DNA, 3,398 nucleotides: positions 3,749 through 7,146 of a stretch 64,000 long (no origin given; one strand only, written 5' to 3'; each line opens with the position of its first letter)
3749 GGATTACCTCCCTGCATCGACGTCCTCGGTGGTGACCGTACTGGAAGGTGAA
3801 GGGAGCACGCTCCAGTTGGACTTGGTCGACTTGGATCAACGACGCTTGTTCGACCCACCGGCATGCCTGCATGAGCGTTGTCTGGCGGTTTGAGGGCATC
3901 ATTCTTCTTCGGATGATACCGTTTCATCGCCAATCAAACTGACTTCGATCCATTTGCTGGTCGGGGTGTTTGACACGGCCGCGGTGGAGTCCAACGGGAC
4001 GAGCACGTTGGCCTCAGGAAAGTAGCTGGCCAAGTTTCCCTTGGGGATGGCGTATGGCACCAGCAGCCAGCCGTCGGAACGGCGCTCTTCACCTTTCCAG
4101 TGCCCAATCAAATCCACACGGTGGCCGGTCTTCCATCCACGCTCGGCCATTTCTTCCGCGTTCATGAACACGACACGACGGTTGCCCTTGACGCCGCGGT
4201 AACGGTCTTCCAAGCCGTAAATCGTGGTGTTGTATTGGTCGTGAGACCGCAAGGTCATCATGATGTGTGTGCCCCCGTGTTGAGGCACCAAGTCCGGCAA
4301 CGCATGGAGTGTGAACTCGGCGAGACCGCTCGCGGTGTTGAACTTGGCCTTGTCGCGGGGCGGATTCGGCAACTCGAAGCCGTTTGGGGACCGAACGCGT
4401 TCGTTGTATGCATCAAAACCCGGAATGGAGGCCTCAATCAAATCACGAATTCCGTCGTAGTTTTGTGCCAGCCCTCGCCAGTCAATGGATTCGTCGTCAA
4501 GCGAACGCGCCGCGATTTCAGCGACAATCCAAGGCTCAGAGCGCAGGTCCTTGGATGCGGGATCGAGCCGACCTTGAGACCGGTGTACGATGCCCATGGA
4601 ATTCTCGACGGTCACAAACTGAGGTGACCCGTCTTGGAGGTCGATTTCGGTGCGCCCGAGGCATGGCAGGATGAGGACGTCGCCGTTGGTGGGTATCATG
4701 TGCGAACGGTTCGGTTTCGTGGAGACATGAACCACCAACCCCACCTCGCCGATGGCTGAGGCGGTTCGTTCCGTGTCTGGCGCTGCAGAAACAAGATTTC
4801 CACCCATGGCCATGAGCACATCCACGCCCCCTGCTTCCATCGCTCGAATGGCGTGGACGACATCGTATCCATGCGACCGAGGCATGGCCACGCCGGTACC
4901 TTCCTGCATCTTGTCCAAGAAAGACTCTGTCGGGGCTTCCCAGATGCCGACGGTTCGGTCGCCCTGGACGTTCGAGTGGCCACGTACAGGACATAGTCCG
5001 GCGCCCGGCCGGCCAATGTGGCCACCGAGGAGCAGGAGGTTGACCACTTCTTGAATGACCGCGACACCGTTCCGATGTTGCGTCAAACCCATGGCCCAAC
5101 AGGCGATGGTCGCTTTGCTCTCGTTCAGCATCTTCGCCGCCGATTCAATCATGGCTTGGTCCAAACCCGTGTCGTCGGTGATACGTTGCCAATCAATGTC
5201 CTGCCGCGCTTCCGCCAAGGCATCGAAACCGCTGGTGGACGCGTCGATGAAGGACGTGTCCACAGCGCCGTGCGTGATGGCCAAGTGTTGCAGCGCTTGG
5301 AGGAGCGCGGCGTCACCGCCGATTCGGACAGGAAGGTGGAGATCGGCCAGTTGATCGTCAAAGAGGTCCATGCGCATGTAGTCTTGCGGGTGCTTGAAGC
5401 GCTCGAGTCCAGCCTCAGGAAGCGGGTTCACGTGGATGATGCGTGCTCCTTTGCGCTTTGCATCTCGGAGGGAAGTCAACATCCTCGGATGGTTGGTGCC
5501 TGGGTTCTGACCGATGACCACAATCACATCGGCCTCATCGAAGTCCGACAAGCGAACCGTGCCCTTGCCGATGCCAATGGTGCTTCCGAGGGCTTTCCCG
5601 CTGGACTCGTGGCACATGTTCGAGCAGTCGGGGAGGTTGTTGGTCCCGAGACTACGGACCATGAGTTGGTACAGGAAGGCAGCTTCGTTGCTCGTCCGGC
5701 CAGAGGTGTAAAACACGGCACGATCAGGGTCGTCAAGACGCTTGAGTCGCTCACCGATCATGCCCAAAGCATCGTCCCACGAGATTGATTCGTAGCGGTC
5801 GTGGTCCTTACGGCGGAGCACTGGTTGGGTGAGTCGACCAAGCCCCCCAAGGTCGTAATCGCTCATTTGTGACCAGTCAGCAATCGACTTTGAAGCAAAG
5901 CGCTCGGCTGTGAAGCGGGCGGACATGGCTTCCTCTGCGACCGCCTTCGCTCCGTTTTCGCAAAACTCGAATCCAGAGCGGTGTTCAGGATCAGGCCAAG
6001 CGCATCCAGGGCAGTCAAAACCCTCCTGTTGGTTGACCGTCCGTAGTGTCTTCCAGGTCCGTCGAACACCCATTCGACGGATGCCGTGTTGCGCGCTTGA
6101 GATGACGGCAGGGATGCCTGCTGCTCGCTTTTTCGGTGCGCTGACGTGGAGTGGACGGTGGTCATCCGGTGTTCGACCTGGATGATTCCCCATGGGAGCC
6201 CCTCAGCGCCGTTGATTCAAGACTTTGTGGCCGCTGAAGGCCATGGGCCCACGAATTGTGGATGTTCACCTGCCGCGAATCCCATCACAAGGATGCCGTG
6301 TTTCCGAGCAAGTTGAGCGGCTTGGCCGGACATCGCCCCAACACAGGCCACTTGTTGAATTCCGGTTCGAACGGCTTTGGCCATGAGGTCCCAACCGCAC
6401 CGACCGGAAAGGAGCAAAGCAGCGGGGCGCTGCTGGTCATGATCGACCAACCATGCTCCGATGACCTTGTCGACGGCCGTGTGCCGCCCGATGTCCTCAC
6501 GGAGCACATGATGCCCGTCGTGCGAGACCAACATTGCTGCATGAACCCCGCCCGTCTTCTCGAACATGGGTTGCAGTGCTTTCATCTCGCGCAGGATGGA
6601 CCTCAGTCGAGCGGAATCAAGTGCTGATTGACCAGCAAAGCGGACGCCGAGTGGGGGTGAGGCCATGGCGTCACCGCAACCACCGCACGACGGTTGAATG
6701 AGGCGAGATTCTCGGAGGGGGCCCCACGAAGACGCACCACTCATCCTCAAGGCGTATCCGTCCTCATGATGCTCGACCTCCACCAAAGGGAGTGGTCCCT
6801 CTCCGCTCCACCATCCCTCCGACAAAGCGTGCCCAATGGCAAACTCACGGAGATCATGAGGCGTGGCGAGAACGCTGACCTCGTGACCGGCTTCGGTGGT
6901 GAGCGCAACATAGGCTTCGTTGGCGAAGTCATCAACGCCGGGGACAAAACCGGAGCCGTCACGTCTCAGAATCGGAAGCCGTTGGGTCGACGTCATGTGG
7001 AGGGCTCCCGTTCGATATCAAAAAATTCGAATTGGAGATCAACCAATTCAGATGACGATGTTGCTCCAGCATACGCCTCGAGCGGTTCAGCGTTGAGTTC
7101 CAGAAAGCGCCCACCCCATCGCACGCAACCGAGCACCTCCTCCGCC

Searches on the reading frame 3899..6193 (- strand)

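Call 8: search_protein_families(library=pfam, proteins=[window:3899-6193:-], max_evalue=0.01)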
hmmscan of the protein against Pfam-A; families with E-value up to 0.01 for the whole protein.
window:3899-6193:- (764 aa): 2 families
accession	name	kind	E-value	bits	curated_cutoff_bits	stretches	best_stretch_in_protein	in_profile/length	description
PF00384.28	Molybdopterin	-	6.5e-29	101.5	24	1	120-488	1-290/353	Molybdopterin oxidoreductase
PF01568.27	Molydop_binding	-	3.5e-05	24.2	26.8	1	645-746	3-106/110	Molydopterin dinucleotide binding domain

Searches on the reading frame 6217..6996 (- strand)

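Call 53: search_protein_families(library=pfam, proteins=[window:6217-6996:-], max_evalue=0.00001)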
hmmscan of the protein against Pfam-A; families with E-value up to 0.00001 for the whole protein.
window:6217-6996:- (259 aa): 1 family
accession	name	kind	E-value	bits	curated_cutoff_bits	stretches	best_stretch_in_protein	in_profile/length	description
PF02634.21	FdhD-NarQ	-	6.3e-43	147.6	27.2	1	26-245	2-226/237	FdhD/NarQ family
